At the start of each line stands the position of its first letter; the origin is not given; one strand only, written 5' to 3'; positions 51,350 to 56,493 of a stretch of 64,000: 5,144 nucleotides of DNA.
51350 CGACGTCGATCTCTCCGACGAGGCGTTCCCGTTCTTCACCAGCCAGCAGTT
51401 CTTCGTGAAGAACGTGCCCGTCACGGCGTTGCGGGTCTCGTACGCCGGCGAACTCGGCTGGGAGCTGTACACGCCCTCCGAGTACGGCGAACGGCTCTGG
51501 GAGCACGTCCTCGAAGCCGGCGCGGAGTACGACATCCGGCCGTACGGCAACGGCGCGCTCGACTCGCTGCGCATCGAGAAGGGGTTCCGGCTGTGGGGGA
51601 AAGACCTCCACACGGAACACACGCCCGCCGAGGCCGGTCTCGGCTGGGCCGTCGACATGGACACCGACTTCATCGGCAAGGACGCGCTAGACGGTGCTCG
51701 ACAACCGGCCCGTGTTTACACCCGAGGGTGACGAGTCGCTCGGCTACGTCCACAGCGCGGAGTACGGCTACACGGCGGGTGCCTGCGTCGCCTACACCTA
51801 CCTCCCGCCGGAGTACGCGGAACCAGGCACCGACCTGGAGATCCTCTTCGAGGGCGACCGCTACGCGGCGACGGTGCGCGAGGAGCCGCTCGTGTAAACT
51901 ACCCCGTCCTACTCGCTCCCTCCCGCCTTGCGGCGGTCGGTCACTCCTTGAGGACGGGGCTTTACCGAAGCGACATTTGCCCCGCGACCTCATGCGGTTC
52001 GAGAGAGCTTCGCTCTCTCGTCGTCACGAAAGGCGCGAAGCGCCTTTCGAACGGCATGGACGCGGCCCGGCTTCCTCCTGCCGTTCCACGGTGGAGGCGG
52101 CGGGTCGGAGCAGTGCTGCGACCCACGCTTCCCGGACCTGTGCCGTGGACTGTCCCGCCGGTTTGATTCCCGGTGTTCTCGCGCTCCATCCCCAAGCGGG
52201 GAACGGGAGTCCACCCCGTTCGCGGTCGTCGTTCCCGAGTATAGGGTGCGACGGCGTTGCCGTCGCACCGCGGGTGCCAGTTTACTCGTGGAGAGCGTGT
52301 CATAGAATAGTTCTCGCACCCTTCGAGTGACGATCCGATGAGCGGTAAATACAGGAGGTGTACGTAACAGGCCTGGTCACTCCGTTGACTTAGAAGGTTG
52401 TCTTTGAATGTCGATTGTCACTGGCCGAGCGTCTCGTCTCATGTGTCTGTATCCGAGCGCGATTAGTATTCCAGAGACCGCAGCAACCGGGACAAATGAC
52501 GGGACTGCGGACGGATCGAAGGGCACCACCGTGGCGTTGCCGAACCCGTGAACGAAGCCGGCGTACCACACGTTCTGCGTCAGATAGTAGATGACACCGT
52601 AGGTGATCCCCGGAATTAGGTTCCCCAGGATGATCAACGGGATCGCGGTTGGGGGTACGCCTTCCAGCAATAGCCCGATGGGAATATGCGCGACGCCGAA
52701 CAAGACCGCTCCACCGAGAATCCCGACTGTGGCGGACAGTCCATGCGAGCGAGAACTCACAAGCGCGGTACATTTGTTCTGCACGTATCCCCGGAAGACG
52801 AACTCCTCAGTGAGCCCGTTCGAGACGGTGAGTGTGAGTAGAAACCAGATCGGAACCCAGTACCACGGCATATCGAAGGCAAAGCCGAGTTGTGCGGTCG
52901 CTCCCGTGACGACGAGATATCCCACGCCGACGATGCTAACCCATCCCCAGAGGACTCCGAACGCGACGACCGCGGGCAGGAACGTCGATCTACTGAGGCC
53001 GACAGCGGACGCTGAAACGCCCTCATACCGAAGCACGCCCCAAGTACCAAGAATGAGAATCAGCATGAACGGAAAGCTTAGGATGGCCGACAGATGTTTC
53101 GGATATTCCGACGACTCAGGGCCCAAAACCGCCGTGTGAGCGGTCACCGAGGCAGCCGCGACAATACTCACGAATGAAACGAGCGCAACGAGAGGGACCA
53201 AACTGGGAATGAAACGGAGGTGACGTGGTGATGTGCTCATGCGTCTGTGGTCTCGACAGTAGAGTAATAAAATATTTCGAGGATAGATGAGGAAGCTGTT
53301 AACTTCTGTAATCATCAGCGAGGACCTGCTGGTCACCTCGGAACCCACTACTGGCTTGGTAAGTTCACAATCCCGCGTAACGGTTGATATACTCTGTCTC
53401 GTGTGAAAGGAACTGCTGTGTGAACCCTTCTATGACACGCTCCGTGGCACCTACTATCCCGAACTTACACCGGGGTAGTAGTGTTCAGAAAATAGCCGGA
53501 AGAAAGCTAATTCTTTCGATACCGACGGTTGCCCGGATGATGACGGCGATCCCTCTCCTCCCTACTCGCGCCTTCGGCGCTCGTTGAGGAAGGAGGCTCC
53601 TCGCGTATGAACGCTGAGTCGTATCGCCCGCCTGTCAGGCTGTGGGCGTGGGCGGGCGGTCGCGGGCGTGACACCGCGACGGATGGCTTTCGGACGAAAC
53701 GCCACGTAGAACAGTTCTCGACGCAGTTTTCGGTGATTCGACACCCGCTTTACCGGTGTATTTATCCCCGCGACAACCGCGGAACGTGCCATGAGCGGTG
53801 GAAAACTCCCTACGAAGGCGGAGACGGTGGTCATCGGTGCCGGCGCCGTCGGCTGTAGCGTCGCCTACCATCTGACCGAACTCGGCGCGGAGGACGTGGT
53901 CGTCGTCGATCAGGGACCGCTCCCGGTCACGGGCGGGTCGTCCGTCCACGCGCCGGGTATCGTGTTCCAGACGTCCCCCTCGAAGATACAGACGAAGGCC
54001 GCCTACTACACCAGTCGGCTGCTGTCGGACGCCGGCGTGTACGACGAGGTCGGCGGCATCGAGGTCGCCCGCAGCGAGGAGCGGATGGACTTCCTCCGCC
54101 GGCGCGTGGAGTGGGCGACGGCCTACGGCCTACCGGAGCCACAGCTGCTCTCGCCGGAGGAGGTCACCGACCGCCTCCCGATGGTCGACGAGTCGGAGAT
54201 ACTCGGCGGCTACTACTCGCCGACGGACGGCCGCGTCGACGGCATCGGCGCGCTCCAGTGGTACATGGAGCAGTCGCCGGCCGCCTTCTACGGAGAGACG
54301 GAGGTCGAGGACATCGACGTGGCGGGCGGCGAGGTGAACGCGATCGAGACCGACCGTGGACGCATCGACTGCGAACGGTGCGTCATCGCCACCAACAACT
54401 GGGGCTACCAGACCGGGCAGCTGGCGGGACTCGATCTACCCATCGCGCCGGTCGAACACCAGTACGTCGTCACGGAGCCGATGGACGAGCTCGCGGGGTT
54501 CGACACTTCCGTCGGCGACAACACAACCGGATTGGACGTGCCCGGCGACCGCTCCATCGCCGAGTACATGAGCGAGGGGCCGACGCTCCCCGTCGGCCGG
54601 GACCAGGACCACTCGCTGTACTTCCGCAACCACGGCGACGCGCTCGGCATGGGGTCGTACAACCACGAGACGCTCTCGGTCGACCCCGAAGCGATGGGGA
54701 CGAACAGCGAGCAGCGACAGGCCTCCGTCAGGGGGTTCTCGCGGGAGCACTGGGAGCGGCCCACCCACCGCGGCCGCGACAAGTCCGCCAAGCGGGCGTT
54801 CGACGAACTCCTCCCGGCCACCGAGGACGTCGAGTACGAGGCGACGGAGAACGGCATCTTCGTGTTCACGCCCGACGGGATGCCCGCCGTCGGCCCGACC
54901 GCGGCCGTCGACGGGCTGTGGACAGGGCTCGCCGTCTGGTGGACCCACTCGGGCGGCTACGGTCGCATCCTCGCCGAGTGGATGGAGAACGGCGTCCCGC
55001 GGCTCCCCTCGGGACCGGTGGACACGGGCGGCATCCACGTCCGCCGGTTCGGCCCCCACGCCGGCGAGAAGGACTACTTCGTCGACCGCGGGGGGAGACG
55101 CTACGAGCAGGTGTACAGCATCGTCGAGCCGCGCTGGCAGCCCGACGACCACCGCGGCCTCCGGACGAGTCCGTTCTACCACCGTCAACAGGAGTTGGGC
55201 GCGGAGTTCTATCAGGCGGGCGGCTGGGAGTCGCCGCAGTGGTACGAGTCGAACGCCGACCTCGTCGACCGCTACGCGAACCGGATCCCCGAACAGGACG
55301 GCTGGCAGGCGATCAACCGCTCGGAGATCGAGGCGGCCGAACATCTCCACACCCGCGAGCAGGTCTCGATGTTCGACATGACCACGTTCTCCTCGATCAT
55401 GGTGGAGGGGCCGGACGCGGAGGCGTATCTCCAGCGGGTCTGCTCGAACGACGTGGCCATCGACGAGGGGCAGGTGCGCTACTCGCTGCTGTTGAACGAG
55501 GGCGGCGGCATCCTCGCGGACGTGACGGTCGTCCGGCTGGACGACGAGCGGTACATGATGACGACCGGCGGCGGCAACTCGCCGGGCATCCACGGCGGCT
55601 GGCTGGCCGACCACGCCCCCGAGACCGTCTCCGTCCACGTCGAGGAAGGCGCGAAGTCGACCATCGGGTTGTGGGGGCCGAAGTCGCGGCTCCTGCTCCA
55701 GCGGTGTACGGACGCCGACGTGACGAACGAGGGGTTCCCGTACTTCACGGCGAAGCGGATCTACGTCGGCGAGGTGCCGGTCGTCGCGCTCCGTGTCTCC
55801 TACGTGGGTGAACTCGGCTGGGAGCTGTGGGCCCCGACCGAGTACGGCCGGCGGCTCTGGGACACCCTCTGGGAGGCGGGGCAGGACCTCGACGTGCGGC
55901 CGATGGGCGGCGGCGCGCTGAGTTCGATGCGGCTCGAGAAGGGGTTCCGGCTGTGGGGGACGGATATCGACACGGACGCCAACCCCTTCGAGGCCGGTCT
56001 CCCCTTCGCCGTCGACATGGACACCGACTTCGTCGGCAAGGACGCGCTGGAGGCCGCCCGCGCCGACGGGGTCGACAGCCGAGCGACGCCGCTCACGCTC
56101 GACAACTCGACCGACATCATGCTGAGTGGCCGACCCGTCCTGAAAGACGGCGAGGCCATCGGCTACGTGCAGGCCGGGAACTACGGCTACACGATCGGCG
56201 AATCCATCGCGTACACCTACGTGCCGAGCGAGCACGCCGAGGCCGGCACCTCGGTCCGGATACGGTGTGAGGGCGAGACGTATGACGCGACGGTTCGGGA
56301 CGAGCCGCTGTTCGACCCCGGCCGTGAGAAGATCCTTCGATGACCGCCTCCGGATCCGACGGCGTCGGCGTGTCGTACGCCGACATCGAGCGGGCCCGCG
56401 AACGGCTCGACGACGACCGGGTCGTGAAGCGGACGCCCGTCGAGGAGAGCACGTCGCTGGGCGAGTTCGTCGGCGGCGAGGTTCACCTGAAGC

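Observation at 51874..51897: The insertion is silent, and the predicted guide targets the empty allele of the host gene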

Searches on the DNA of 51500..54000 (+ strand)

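Call 3: search_rna_families(source=window, start=51500, end=54000, threshold=evalue, max_evalue=1, show_alignments=3)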
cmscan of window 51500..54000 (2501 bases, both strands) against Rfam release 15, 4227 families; matches with E-value up to 1: 1.
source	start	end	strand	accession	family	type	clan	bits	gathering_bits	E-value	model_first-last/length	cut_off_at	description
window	51895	51964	-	RF02984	DUF3800-X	Gene; sRNA;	-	31.8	38.2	0.00041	1-73/73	no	DUF3800-X RNA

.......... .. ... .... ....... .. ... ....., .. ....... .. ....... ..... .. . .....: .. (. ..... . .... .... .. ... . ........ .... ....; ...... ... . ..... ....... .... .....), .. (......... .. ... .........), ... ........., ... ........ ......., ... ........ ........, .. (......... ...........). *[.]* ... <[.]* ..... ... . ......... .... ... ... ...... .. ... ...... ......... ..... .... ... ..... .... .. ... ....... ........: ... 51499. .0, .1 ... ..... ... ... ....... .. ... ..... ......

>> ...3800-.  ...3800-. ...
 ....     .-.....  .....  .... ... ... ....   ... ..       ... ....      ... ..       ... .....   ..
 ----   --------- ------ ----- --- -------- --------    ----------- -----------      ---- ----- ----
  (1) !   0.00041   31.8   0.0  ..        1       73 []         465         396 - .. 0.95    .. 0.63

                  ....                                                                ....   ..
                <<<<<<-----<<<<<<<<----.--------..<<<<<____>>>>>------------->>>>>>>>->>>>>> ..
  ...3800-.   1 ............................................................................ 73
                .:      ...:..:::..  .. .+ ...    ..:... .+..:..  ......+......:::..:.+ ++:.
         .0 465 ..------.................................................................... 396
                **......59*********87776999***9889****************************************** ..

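Call 21: search_dna_similar(query=window:51894-53606:+, collection=plasmids, mode=distant, max_rows=20)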
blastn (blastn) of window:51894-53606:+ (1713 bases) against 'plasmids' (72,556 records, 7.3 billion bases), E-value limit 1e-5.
Records with a match: 24; places in all: 34; records where one place covers at least 80% of the query: 0.
Best place of each record, by identity: 95-99% 1; 90-95% 8; 80-90% 15.
By first word of the organism name: Haladaptatus 9; Natrinema 4; Natribaculum 3; Haloterrigena 2; Halobaculum 1; Halomontanus 1; Natrarchaeobaculum 1; Halolamina 1; Natronosalvus 1; Halococcus 1.
By predicted mobility (MOB-suite, as given by PLSDB): non-mobilizable 24.
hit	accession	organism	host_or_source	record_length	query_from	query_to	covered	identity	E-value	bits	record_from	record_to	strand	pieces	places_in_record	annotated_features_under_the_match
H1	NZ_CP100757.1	Natrinema gelatinilyticum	marine sediment,sediment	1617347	1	399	20%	81.6%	3e-47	318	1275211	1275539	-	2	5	record has no annotation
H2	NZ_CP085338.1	Haladaptatus halobius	cell culture,saline soil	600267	1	398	15%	84.6%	2e-30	268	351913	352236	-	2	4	none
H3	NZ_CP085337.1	Haladaptatus halobius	cell culture,saline soil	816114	1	398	15%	82.0%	5e-32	263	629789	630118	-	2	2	none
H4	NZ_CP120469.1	Halobaculum limi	cell culture,sediment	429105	2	398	15%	83.3%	8e-30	254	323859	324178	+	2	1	DUF1616 domain-containing protein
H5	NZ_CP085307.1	Haladaptatus pallidirubidus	cell culture,saline soil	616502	1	70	4%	84.3%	3e-10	76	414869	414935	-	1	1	none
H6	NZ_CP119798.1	Halomontanus rarus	cell culture,sediment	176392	88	159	4%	80.8%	2e-6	63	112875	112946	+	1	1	none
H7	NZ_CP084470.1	Natrinema salinisoli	cell culture,saline soil sediment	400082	97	164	4%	82.4%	2e-6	63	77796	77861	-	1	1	none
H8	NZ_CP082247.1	Natrinema sp. SYSU A 869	cell culture,salt lake sediment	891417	103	163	4%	91.8%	4e-14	89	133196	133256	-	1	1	none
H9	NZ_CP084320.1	Haloterrigena alkaliphila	Salt lake,Salt lake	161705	103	163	4%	85.2%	4e-8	69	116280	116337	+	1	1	none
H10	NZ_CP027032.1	Natrarchaeobaculum sulfurireducens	Shar-Burdiin hypersaline soda lake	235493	103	160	3%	89.7%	2e-11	79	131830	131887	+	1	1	none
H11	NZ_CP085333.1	Haladaptatus salinisoli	cell culture,saline soil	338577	1643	1700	3%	85.0%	6e-6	62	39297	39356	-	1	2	none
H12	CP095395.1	Natribaculum longum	cell culture,saline soil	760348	104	159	3%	87.5%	1e-8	71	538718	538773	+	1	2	none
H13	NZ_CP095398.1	Natribaculum luteum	cell culture,brine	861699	104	159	3%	87.5%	1e-8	71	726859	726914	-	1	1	none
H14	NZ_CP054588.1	Halolamina sp. CBA1230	solar salt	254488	103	160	3%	82.8%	6e-6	61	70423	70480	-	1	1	none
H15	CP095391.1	Natribaculum breve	cell culture,saline soil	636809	104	159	3%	85.7%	1e-7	66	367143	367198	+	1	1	none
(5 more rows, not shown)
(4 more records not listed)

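Call 22: get_annotated_region(hit=H2, flank=4000)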
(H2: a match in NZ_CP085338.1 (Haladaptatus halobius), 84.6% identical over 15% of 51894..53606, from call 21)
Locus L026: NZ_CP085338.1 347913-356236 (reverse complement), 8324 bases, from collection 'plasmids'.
description: Haladaptatus halobius strain PSR5 plasmid unnamed2, complete sequence
organism: Haladaptatus halobius (NCBI taxid 2884875)
taxonomy: Archaea; Euryarchaeota; Halobacteria; Halobacteriales; Haladaptataceae; Haladaptatus; Haladaptatus halobius
host: -; source: cell culture,saline soil; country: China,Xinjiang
typing (MOB-suite, as given by PLSDB): non-mobilizable
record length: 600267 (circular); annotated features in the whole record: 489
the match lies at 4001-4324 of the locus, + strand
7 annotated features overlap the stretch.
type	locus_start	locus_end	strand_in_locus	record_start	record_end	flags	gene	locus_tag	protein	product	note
CDS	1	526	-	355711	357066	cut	-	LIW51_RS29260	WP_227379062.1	acetyl-CoA carboxylase biotin carboxylase subunit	-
CDS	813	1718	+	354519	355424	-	-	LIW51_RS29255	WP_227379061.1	carboxyltransferase domain-containing protein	-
CDS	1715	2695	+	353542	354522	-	-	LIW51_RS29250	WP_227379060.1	biotin-dependent carboxyltransferase family protein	-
CDS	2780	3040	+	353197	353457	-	-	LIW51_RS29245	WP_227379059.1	acetyl-CoA carboxylase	GO:0006633 - fatty acid biosynthetic process [Evidence IEA]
CDS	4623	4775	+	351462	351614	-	-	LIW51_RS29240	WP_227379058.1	DUF2080 family transposase-associated protein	-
CDS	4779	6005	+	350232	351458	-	-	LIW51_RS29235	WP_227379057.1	transposase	-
CDS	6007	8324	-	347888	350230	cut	-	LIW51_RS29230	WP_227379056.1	hypothetical protein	-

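Call 23: get_annotated_region(hit=H3, flank=4000)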
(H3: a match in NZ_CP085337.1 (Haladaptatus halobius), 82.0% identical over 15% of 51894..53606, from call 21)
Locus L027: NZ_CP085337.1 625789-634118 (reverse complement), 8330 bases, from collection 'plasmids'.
description: Haladaptatus halobius strain PSR5 plasmid unnamed1, complete sequence
organism: Haladaptatus halobius (NCBI taxid 2884875)
taxonomy: Archaea; Euryarchaeota; Halobacteria; Halobacteriales; Haladaptataceae; Haladaptatus; Haladaptatus halobius
host: -; source: cell culture,saline soil; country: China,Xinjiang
typing (MOB-suite, as given by PLSDB): non-mobilizable
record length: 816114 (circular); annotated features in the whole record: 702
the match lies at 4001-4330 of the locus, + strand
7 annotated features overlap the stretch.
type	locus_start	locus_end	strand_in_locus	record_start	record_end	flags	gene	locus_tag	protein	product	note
CDS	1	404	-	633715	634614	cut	-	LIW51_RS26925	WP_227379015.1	sugar ABC transporter permease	-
CDS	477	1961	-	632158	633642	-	-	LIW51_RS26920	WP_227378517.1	extracellular solute-binding protein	-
CDS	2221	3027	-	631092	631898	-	-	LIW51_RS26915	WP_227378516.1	hypothetical protein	-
CDS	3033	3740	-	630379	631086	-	-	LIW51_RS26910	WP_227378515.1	hypothetical protein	-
CDS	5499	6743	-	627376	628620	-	-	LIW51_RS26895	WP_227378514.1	digeranylgeranylglycerophospholipid reductase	GO:0006650 - glycerophospholipid metabolic process [Evidence IEA]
CDS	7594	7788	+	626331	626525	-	-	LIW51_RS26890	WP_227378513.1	hypothetical protein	-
CDS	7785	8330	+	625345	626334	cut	-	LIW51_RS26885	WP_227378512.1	NAD(P)-dependent alcohol dehydrogenase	-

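Call 24: get_annotated_region(hit=H4, flank=4000)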
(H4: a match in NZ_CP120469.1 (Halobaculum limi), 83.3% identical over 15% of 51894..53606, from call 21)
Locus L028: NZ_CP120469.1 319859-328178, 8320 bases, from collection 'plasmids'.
description: Halobaculum sp. YSMS11 plasmid unnamed, complete sequence
organism: Halobaculum limi (NCBI taxid 3031916)
taxonomy: Archaea; Euryarchaeota; Halobacteria; Halobacteriales; Haloferacaceae; Halobaculum; Halobaculum limi
host: -; source: cell culture,sediment; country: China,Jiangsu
typing (MOB-suite, as given by PLSDB): non-mobilizable
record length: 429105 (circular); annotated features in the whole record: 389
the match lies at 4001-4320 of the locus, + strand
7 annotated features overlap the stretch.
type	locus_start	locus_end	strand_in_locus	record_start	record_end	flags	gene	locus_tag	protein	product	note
CDS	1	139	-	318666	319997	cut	-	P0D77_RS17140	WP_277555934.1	PQQ-binding-like beta-propeller repeat protein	-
CDS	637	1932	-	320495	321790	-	-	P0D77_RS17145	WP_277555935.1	right-handed parallel beta-helix repeat-containing protein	-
CDS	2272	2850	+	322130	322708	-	-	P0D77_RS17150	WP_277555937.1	metal-dependent hydrolase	-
CDS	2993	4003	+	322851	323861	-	-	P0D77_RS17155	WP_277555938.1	DUF1616 domain-containing protein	-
CDS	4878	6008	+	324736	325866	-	-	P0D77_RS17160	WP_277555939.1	Gfo/Idh/MocA family oxidoreductase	-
CDS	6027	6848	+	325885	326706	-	-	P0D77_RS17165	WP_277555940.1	hypothetical protein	-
CDS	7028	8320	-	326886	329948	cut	-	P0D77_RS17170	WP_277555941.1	PAS domain S-box protein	-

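Call 26: get_annotated_region(hit=H1, flank=4000)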
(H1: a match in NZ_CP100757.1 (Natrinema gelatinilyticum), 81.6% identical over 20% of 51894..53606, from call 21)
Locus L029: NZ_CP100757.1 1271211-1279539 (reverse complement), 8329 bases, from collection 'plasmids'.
description: Natrinema gelatinilyticum strain BND6 plasmid unnamed1, complete sequence
organism: Natrinema gelatinilyticum (NCBI taxid 2961571)
taxonomy: Archaea; Euryarchaeota; Halobacteria; Halobacteriales; Natrialbaceae; Natrinema; Natrinema gelatinilyticum
host: -; source: marine sediment,sediment; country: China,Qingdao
typing (MOB-suite, as given by PLSDB): non-mobilizable; mating-pair formation MPF_T
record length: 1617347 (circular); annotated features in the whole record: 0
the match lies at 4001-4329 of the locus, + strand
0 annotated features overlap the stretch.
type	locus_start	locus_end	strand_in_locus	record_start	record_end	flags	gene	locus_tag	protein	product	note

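Call 27: get_annotated_region(hit=H5, flank=4000)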
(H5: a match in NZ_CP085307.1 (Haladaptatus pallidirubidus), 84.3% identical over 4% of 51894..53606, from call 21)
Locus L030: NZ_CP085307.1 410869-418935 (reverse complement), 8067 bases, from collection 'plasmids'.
description: Haladaptatus pallidirubidus strain YIM 93656 plasmid unnamed6, complete sequence
organism: Haladaptatus pallidirubidus (NCBI taxid 1008152)
taxonomy: Archaea; Euryarchaeota; Halobacteria; Halobacteriales; Haladaptataceae; Haladaptatus; Haladaptatus pallidirubidus
host: -; source: cell culture,saline soil; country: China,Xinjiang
typing (MOB-suite, as given by PLSDB): non-mobilizable
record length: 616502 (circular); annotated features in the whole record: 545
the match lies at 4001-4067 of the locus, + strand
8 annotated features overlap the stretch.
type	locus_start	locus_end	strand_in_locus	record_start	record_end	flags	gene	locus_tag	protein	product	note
CDS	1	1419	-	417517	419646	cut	-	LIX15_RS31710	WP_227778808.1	S9 family peptidase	-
CDS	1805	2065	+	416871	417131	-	-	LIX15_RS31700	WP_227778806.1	hypothetical protein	-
CDS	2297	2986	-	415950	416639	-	-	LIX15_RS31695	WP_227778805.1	SOS response-associated peptidase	GO:0018142 - protein-DNA covalent cross-linking [Evidence IEA]; GO:0009432 - SOS response [Evidence IEA]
CDS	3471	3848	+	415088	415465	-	-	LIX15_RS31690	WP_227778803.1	methylglyoxal synthase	GO:0019242 - methylglyoxal biosynthetic process [Evidence IEA]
CDS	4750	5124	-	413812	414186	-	-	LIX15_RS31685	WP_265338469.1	luciferase family protein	-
CDS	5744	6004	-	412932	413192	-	-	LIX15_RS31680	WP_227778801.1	ABC transporter permease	-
CDS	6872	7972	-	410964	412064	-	-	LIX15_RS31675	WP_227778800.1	metallophosphoesterase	-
CDS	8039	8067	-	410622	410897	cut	-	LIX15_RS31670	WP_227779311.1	hypothetical protein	-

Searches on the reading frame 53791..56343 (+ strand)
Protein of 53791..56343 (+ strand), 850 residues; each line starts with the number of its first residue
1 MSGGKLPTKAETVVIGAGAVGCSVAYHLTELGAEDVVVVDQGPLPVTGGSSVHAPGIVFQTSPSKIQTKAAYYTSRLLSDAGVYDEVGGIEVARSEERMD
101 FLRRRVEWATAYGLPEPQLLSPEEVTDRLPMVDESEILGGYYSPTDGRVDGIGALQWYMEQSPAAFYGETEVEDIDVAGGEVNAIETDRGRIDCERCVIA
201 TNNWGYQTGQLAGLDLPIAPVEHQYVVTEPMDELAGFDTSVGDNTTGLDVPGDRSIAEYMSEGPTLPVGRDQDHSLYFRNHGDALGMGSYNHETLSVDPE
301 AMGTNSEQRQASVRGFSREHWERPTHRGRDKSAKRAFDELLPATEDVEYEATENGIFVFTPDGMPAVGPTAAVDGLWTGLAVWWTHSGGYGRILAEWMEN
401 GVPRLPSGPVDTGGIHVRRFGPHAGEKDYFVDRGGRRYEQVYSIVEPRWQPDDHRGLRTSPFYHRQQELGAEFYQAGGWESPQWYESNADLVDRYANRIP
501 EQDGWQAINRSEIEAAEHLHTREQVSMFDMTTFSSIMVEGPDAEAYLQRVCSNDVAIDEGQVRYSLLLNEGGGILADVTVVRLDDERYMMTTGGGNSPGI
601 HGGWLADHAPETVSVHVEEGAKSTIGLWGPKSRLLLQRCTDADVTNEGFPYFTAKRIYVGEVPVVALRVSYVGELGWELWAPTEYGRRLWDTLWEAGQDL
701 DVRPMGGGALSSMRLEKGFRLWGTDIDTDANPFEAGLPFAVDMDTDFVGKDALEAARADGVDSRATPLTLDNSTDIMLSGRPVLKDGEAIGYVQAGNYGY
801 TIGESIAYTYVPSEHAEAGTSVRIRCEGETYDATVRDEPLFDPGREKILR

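Call 4: search_protein_families(library=pfam, proteins=[window:53791-56343:+], max_evalue=0.01)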
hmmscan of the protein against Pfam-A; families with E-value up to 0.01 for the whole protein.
window:53791-56343:+ (850 aa): 12 families
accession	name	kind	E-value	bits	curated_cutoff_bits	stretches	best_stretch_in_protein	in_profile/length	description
PF01571.26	GCV_T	-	1.3e-83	280.6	25.6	1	462-739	1-254/255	Aminomethyltransferase folate-binding domain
PF01266.30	DAO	-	5.5e-42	145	27.9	1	12-397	2-353/353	FAD dependent oxidoreductase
PF08669.17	GCV_T_C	-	1e-17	64.2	25.9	1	768-842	6-80/80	Glycine cleavage T-protein C-terminal barrel domain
PF16350.10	FAO_M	-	1.4e-13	51.2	27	1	409-460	5-56/56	FAD dependent oxidoreductase central domain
PF13450.12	NAD_binding_8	-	3.2e-05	24.6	21.9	1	14-68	1-54/68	NAD(P)-binding Rossmann-like domain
PF07992.20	Pyr_redox_2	-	0.00018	21.5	26.1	1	10-44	143-176/291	Pyridine nucleotide-disulphide oxidoreductase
PF00890.30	FAD_binding_2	-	0.00022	21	20.4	1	12-105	2-97/414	FAD binding domain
PF13738.12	Pyr_redox_3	-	0.00034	20.4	30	0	13-43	1-31/305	Pyridine nucleotide-disulphide oxidoreductase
PF02558.23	ApbA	-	0.0007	19.7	22.2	1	13-46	2-33/150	Ketopantoate reductase PanE/ApbA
PF00070.33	Pyr_redox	-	0.0021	19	22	0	12-42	2-31/82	Pyridine nucleotide-disulphide oxidoreductase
PF00899.27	ThiF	-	0.0029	17.2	28.1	1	10-41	21-52/238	ThiF family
PF02254.24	TrkA_N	-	0.0097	16.7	23.8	0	13-43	2-31/116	TrkA-N domain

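Call 42: find_encoding_contigs(protein=window:53791-56340:+, flank=4000, max_places=10)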
Protein window:53791-56340:+ (850 aa): no gene with exactly this product is on record in the collection.
